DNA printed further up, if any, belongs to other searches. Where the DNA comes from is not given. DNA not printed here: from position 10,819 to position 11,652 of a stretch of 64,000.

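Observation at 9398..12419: H-NOX haem sensor wedged between two input-less histidine kinases in an actinobacterium-like genome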

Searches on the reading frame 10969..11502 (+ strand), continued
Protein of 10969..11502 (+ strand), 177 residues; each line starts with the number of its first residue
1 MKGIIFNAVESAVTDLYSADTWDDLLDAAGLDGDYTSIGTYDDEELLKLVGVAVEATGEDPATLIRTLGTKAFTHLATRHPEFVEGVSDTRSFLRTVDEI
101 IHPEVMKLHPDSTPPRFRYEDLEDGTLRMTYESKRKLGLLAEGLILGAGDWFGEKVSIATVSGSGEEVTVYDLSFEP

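Call 11: find_related_loci(query=A1, collection=genome_contigs, flank=6000)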
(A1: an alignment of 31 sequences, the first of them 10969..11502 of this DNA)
Query A1 (177 aa) in genome_contigs; peptide patterns used: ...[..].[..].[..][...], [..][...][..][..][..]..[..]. (x = any residue, [..] = any of these).
353 stretches matched a pattern; 244 encode a relative of the query (tblastn E <= 1e-3); the best 80 are kept; 80 distinct loci.
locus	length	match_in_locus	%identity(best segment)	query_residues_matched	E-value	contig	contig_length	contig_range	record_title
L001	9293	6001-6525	77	1-175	3e-89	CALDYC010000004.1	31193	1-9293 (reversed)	MAG: uncultured Acidimicrobiales bacterium isolate R2_Bin_METABAT__11_1 genome assembly, contig: c_000003535561, whole g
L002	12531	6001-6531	67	1-177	2e-79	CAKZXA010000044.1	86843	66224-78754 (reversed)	MAG: uncultured Acidimicrobiales bacterium isolate L4_Bin_Bin_141_1 genome assembly, contig: c_000000177556, whole genom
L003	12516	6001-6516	69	1-173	2e-75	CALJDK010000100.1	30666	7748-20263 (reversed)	MAG: uncultured Acidimicrobiales bacterium isolate R2_Bin_MAXBIN__011_sub_1 genome assembly, contig: c_000000188770, who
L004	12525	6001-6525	63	1-176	3e-74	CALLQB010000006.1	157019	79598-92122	MAG: uncultured Acidimicrobiales bacterium isolate L2_Bin_METABAT__144_1 genome assembly, contig: c_000001352888, whole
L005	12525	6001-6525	66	1-175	9e-74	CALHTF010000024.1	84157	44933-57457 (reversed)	MAG: uncultured Acidimicrobiales bacterium isolate R2_Bin_MAXBIN__030_1 genome assembly, contig: c_000002129465, whole g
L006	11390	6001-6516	67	1-173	3e-72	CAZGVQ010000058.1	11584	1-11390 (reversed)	MAG TPA_asm: uncultured Acidimicrobiales bacterium isolate SRP114822_co3_21 genome assembly, contig: NODE_865_length_115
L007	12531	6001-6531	62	1-177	9e-72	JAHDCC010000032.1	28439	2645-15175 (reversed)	MAG: Acidimicrobiales bacterium isolate MAG-125 RZ_4640, whole genome shotgun sequence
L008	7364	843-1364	63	1-174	1e-71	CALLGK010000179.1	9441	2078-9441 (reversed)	MAG: uncultured Acidimicrobiales bacterium isolate R1_Bin_METABAT__190_1 genome assembly, contig: c_000000293373, whole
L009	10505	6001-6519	63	1-173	5e-71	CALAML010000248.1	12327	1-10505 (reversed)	MAG: uncultured Acidimicrobiales bacterium isolate R2_Bin_METABAT__166_1 genome assembly, contig: c_000000155718, whole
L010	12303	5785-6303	62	1-173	4e-71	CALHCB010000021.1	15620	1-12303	MAG: uncultured Acidimicrobiales bacterium isolate R4_Bin_Bin_147_sub_1 genome assembly, contig: c_000006369990, whole g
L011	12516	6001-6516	64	1-173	5e-70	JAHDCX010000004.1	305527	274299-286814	MAG: Acidimicrobiales bacterium isolate MAG-144 RZ_54, whole genome shotgun sequence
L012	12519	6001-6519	62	1-173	1e-69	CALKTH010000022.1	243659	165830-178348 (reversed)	MAG: uncultured Acidimicrobiales bacterium isolate R3_Bin_MAXBIN__023_1 genome assembly, contig: c_000001667639, whole g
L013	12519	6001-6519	63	1-173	3e-69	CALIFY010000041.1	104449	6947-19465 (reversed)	MAG: uncultured Acidimicrobiales bacterium isolate R2_Bin_METABAT__111_1 genome assembly, contig: c_000001950142, whole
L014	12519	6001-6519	60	1-173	5e-68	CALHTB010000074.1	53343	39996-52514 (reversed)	MAG: uncultured Acidimicrobiales bacterium isolate R2_Bin_MAXBIN__008_sub_1 genome assembly, contig: c_000000694632, who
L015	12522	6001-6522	60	1-174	1e-67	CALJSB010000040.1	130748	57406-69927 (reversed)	MAG: uncultured Acidimicrobiales bacterium isolate R1_Bin_METABAT__39_1 genome assembly, contig: c_000001690632, whole g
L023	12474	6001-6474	50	1-158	1e-48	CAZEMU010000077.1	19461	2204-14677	MAG TPA_asm: uncultured Acidimicrobiaceae bacterium isolate SRP268394_co1_129 genome assembly, contig: NODE_4727_length_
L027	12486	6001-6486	48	1-162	3e-46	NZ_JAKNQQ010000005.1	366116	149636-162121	Sphingomonas sp. TREG-RG-20F-R18-01 5, whole genome shotgun sequence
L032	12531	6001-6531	46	1-175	2e-45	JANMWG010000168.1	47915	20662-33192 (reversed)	MAG: Betaproteobacteria bacterium isolate OTE_88_metabat_364 OTE_88_k141_2994386, whole genome shotgun sequence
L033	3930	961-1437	48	1-159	4e-45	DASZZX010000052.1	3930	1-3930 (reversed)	MAG TPA_asm: Nitriliruptorales bacterium isolate SMAG_U6657 k141_852440, whole genome shotgun sequence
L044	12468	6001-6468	47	1-156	4e-44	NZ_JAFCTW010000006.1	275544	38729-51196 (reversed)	Caulobacter sp. DWR3-1-2 NODE_6_length_275544_cov_98.910549, whole genome shotgun sequence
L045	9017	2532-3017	47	1-162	3e-44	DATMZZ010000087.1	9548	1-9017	MAG TPA_asm: Stellaceae bacterium isolate SMAG_U11148 k141_364991, whole genome shotgun sequence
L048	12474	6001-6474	46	1-158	5e-44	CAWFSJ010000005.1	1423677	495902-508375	MAG: uncultured Actinomycetota bacterium isolate MFD00905.bin.1.230 genome assembly, contig: contig_20674, whole genome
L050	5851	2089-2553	51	1-156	4e-44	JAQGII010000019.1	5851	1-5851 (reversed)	MAG: Caulobacteraceae bacterium isolate RYN_455 scaffold_1766660, whole genome shotgun sequence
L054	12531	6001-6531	46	1-175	1e-43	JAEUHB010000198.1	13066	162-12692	MAG: Opitutaceae bacterium isolate new MAG-6 k141_203469, whole genome shotgun sequence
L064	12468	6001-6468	46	1-156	1e-42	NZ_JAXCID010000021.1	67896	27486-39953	Arthrobacter sp. CG_A4 Ga0418719_021, whole genome shotgun sequence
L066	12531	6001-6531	44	1-175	2e-42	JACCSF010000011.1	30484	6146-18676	MAG: Thermoleophilaceae bacterium isolate MGR_bin41 SD2897-2912_k127_6023890, whole genome shotgun sequence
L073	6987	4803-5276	47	1-158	7e-42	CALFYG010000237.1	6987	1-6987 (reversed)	MAG TPA_asm: uncultured Micrococcales bacterium isolate SRR6231188_bin.22_CONCOCT_v1.1_MAG genome assembly, contig: ERZ6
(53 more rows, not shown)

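Call 12: find_encoding_contigs(protein=P0001, flank=10000, max_places=3)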
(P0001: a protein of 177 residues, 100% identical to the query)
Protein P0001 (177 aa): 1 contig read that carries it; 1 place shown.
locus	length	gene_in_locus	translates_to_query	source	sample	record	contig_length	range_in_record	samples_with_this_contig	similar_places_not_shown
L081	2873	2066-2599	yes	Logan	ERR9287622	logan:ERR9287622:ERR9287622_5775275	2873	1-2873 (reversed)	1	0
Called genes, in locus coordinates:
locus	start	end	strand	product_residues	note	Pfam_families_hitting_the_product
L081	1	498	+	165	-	?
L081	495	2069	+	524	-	PF00512:HisKA, PF02518:HATPase_c, PF00072:Response_reg, PF01627:Hpt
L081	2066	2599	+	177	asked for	PF07700:HNOB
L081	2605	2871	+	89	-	?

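Call 21: find_encoding_contigs(protein=P0049, flank=10000, max_places=1)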
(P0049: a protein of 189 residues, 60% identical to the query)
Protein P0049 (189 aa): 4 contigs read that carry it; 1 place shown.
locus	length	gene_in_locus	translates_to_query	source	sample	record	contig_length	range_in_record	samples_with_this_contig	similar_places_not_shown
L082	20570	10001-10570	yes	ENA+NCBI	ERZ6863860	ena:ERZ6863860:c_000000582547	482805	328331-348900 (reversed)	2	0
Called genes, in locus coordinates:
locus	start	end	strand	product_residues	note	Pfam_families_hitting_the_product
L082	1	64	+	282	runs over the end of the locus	PF07848:PaaX, PF20803:PaaX_M, PF08223:PaaX_C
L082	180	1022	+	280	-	PF02668:TauD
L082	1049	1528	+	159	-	PF24553:Rv0428c_C (weak), PF00583:Acetyltransf_1, PF13508:Acetyltransf_7 (weak)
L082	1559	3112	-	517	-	-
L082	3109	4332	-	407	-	-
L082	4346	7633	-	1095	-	-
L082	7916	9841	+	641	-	PF00989:PAS, PF08447:PAS_3 (weak), PF00512:HisKA, PF02518:HATPase_c, PF00072:Response_reg, PF01627:Hpt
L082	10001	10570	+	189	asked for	PF07700:HNOB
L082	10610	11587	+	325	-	PF00512:HisKA, PF13581:HATPase_c_2 (weak), PF02518:HATPase_c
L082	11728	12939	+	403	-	PF00534:Glycos_transf_1, PF13692:Glyco_trans_1_4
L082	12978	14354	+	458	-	PF01943:Polysacc_synt, PF13440:Polysacc_synt_3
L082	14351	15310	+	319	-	PF00535:Glycos_transf_2, PF10111:Glyco_tranf_2_2 (weak)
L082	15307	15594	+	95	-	PF01740:STAS, PF13466:STAS_2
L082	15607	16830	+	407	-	PF07228:SpoIIE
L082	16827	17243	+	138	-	PF13581:HATPase_c_2, PF02518:HATPase_c (faint)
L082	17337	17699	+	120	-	PF01740:STAS, PF13466:STAS_2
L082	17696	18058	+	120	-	PF00072:Response_reg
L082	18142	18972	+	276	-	PF00561:Abhydrolase_1, PF12146:Hydrolase_4, PF12697:Abhydrolase_6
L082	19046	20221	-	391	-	PF01070:FMN_dh, PF03060:NMO (weak), PF01645:Glu_synthase (weak), PF00478:IMPDH (weak)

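Call 22: find_encoding_contigs(protein=P0006, flank=10000, max_places=1)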
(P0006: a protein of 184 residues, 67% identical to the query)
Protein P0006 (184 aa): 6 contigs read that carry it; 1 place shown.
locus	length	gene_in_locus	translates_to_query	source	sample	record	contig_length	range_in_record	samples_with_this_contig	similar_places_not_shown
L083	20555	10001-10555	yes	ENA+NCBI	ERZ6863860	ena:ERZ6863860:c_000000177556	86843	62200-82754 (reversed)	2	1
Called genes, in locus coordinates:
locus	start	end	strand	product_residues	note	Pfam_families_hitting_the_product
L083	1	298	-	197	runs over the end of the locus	-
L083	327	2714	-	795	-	PF01612:DNA_pol_A_exo1, PF00476:DNA_pol_A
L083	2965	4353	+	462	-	PF14741:GH114_assoc, PF03537:Glyco_hydro_114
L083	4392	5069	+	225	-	PF00072:Response_reg, PF00486:Trans_reg_C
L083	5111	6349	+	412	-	PF00512:HisKA, PF13581:HATPase_c_2 (weak), PF02518:HATPase_c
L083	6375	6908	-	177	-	-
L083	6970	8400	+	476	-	PF00171:Aldedh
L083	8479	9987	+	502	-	PF00512:HisKA, PF02518:HATPase_c, PF00072:Response_reg, PF01627:Hpt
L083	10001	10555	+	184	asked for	PF07700:HNOB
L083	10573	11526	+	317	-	PF00512:HisKA, PF02518:HATPase_c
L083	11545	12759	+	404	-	PF00534:Glycos_transf_1, PF13692:Glyco_trans_1_4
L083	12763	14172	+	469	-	-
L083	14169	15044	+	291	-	PF00535:Glycos_transf_2, PF13641:Glyco_tranf_2_3 (weak)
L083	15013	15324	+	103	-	PF01740:STAS, PF13466:STAS_2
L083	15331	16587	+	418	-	PF07228:SpoIIE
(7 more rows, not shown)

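Call 23: find_encoding_contigs(protein=P0034, flank=10000, max_places=1)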
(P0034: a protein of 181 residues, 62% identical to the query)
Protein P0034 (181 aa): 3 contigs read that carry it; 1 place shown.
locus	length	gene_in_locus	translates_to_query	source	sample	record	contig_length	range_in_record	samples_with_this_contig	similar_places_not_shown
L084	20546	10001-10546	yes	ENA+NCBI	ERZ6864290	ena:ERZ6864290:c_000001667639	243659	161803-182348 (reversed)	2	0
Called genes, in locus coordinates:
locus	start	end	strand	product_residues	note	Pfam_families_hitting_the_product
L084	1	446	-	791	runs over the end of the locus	PF00069:Pkinase, PF03706:LPG_synthase_TM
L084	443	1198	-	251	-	PF01569:PAP2, PF14378:PAP2_3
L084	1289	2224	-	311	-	PF22481:DUF6985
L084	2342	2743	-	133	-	PF00583:Acetyltransf_1, PF13508:Acetyltransf_7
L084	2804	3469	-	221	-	-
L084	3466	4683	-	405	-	PF09134:Invasin_D3 (faint)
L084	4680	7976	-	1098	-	-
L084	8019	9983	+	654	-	PF00989:PAS, PF08447:PAS_3 (weak), PF08448:PAS_4 (faint), PF00512:HisKA, PF02518:HATPase_c, PF00072:Response_reg, PF01627:Hpt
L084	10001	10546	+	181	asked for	PF07700:HNOB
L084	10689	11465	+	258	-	PF00512:HisKA, PF13581:HATPase_c_2, PF02518:HATPase_c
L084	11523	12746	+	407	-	PF00534:Glycos_transf_1, PF13692:Glyco_trans_1_4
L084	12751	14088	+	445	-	PF01943:Polysacc_synt, PF13440:Polysacc_synt_3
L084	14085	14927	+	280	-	PF00535:Glycos_transf_2, PF10111:Glyco_tranf_2_2 (weak), PF13641:Glyco_tranf_2_3 (weak)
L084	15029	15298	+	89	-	PF01740:STAS, PF13466:STAS_2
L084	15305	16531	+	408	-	PF07228:SpoIIE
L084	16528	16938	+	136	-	PF13581:HATPase_c_2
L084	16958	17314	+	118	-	PF01740:STAS, PF13466:STAS_2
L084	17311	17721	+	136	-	PF00072:Response_reg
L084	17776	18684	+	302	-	PF00106:adh_short, PF08659:KR (weak), PF13561:adh_short_C2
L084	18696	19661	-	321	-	PF00296:Bac_luciferase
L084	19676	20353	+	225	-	PF00440:TetR_N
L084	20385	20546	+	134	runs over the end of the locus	PF00903:Glyoxalase, PF13669:Glyoxalase_4 (weak), PF18029:Glyoxalase_6 (weak)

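Call 31: predict_structure(alignment_id=A1)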
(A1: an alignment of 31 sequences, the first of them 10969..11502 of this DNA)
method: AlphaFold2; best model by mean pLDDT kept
length: 177 residues; sequences in the alignment: 31
mean_pLDDT: 83.4   pTM: 0.80
mean pLDDT of the five models: 83.4, 82.7, 79.3, 76.3, 72.6
residues with pLDDT >= 90: 63; 70-90: 94; 50-70: 14; < 50: 6
segments of 3 or more residues with pLDDT < 50: 36-39
pLDDT, mean of each block of 10 residues (from residue 1): 63 80 82 54 73 84 88 84 89 86 72 86 96 88 94 97 93 96
secondary structure, 60 per line:
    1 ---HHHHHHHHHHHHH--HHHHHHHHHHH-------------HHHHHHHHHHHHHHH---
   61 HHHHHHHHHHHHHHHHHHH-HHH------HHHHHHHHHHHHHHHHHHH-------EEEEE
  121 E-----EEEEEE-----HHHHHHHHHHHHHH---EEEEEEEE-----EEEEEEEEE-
elements in order: H4-16 H19-29 H43-57 H61-79 H90-108 E116-121 E127-132 H138-151 E155-162 E168-176

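Call 35: fold_search(model_id=the predicted structure, library=pdb)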
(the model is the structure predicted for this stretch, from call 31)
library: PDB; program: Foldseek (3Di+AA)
matches with E <= 10: 810; with E <= 0.001: 61
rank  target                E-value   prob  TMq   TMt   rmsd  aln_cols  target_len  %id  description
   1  4u9b                  6.1e-14  1.00  0.87  0.86   2.5       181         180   28  Crystal structure of an H-NOX protein from S. oneidensis in the Fe(II)NO ligation state (released 2014-10-01)
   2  4u99_A                2.4e-13  1.00  0.88  0.84   2.4       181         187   27  Crystal structure of an H-NOX protein from S. oneidensis in the Fe(II) ligation state, Q154A/Q155A/K156A mutant (released 2014-10-01)
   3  4u99_B                8.0e-13  1.00  0.88  0.84   2.4       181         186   27  Crystal structure of an H-NOX protein from S. oneidensis in the Fe(II) ligation state, Q154A/Q155A/K156A mutant (released 2014-10-01)
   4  6ocv_MODEL_1_A        6.3e-12  1.00  0.81  0.76   3.2       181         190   32  Solution structure of the H-NOX protein from Shewanella woodyi in the Fe(II)CO ligation state (released 2020-05-06)
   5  6bde                  7.0e-12  1.00  0.81  0.78   3.1       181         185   26  Crystal structure of Fe(II) unliganded H-NOX protein mutant A71G from K. algicida (released 2018-05-30)
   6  4iae_A                2.0e-11  1.00  0.87  0.85   2.5       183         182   23  Crystal structure of BAY 60-2770 bound to nostoc H-NOX domain (released 2013-11-20)
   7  3tf8_A                2.0e-11  1.00  0.87  0.84   2.6       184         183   24  Crystal structure of an H-NOX protein from Nostoc sp. PCC 7120 (released 2011-11-09)
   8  1u4h_A                2.0e-11  1.00  0.86  0.81   2.9       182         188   27  Crystal structure of an oxygen binding H-NOX domain related to soluble guanylate cyclases (oxygen complex) (released 2004-08-31)
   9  6cww_A                2.8e-11  1.00  0.86  0.83   2.8       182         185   26  Cs H-NOX mutant with unnatural amino acid 4-cyano-L-phenylalanine at site 5 (released 2018-05-16)
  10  2o09_A                3.4e-11  1.00  0.86  0.84   2.6       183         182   24  Crystal structure of the H-NOX domain from Nostoc sp. PCC 7120 (released 2007-01-30)
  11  6bdd                  3.8e-11  1.00  0.81  0.78   3.1       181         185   26  Crystal structure of Fe(II) unliganded H-NOX protein from K. algicida (released 2018-05-30)
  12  3tfd_B                4.0e-11  1.00  0.87  0.85   2.5       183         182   24  Crystal structure of an H-NOX protein from Nostoc sp. PCC 7120, L66W mutant (released 2011-11-09)
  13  3sj5_A                4.7e-11  1.00  0.84  0.81   3.0       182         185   26  I5F Mutant Structure of T. Tengcongensis H-NOX (released 2011-07-20)
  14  3tfg_B                4.9e-11  1.00  0.87  0.85   2.5       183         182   24  Crystal structure of an H-NOX protein from Nostoc sp. PCC 7120, L66W/L67W double mutant (released 2011-11-09)
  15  3sj5_B                4.9e-11  1.00  0.85  0.83   2.9       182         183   26  I5F Mutant Structure of T. Tengcongensis H-NOX (released 2011-07-20)
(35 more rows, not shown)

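Call 39: search_protein_families(library=pfam, proteins=[L027:6510-8528:+, L032:6556-8592:+, L033:1446-3431:+, L048:6486-8249:+, L064:6486-7778:+, L066:6510-8543:+, L073:5213-6985:+, L023:6564-8294:+, L045:3082-4527:+, L054:6486-8054:+], max_evalue=0.0001)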
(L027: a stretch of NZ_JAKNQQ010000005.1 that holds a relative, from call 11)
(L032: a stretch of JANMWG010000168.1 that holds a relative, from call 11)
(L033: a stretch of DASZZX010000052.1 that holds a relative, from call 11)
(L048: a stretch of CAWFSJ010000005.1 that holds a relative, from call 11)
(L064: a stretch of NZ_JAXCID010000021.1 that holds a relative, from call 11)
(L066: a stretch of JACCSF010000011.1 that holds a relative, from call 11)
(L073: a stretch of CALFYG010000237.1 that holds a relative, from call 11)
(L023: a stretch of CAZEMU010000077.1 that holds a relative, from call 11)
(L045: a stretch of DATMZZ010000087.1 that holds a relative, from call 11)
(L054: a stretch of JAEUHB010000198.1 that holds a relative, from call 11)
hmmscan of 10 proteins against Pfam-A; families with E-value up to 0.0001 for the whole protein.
L027:6510-8528:+ (672 aa): 4 families
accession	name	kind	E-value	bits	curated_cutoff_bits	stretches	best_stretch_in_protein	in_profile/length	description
PF00563.25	EAL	-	3.1e-74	249.7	31.3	1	424-660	2-236/236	EAL domain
PF00990.26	GGDEF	-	2e-36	125.6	23.8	1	233-403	1-160/161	Diguanylate cyclase, GGDEF domain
PF13185.12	GAF_2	-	6.1e-11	43.1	28.6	1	73-220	1-135/136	GAF domain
PF01590.32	GAF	-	7.5e-05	23.7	22.4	0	107-217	18-130/133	GAF domain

L032:6556-8592:+ (678 aa): 3 families
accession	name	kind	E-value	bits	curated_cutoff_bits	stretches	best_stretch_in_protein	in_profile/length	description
PF00563.25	EAL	-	3.1e-75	253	31.3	1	411-648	2-236/236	EAL domain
PF00990.26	GGDEF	-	6.8e-45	153.2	23.8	2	217-299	1-82/161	Diguanylate cyclase, GGDEF domain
PF13185.12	GAF_2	-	1.2e-09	39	28.6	1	108-205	42-136/136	GAF domain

L033:1446-3431:+ (661 aa): 3 families
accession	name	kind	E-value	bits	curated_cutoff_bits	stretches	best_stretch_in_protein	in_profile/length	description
PF00563.25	EAL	-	2.2e-75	253.5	31.3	1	390-627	2-236/236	EAL domain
PF00990.26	GGDEF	-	1e-49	168.8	23.8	1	213-368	1-159/161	Diguanylate cyclase, GGDEF domain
PF12860.13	PAS_7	-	7.8e-06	26.5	27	1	94-206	2-114/115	PAS fold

L048:6486-8249:+ (587 aa): 1 family
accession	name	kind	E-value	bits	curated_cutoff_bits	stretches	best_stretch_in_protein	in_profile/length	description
PF00072.30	Response_reg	-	2.7e-24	85.9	30.2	1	457-571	1-110/111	Response regulator receiver domain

L064:6486-7778:+ (430 aa): 3 families
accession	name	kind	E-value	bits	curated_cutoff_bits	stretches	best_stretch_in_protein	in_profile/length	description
PF00990.26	GGDEF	-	3.5e-47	160.6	23.8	1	245-402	1-160/161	Diguanylate cyclase, GGDEF domain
PF13185.12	GAF_2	-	3.2e-11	44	28.6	1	84-230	2-133/136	GAF domain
PF01590.32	GAF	-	6.6e-05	23.9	22.4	1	89-229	5-130/133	GAF domain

L066:6510-8543:+ (677 aa): 5 families
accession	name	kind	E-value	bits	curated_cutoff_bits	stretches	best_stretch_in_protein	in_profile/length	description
PF00563.25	EAL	-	1e-72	244.8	31.3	1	411-647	2-236/236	EAL domain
PF00990.26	GGDEF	-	7.2e-44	149.8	23.8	1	234-389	1-159/161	Diguanylate cyclase, GGDEF domain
PF13185.12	GAF_2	-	4.2e-15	56.6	28.6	1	76-223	2-136/136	GAF domain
PF01590.32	GAF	-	1.5e-08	35.7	22.4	1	78-213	2-127/133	GAF domain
PF14215.12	bHLH-MYC_N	-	8.9e-07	29.8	30.2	1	125-202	94-168/181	bHLH-MYC and R2R3-MYB transcription factors N-terminal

L073:5213-6985:+ (591 aa): 1 family
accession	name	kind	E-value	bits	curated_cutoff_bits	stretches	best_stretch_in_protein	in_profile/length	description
PF00072.30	Response_reg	-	1.2e-23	83.8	30.2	1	482-590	1-104/111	Response regulator receiver domain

L023:6564-8294:+ (576 aa): 3 families
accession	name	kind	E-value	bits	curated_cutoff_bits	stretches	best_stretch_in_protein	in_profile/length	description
PF00072.30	Response_reg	-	3.3e-45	153.2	30.2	2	457-569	1-110/111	Response regulator receiver domain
PF02518.31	HATPase_c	-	3.7e-30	105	26.4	1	184-299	1-110/111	Histidine kinase-, DNA gyrase B-, and HSP90-like ATPase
PF00512.31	HisKA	-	4.1e-26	91.2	26.9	1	72-137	1-66/66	His Kinase A (phospho-acceptor) domain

L045:3082-4527:+ (481 aa): 4 families
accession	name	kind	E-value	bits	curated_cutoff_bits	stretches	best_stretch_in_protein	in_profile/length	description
PF02518.31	HATPase_c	-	3.8e-24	85.7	26.4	1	365-474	2-109/111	Histidine kinase-, DNA gyrase B-, and HSP90-like ATPase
PF13185.12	GAF_2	-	5.7e-16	59.4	28.6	1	61-210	2-136/136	GAF domain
PF00512.31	HisKA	-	7.3e-14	52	26.9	1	259-322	2-63/66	His Kinase A (phospho-acceptor) domain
PF01590.32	GAF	-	3.5e-08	34.5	22.4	1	65-208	4-132/133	GAF domain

L054:6486-8054:+ (522 aa): 3 families
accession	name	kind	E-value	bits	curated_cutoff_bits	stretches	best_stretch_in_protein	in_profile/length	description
PF02518.31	HATPase_c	-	1.8e-19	70.6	26.4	1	407-517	2-110/111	Histidine kinase-, DNA gyrase B-, and HSP90-like ATPase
PF13185.12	GAF_2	-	4.4e-10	40.3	28.6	1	82-228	2-134/136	GAF domain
PF14501.12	HATPase_c_5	-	1.8e-05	25.1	22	1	411-499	6-88/102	GHKL domain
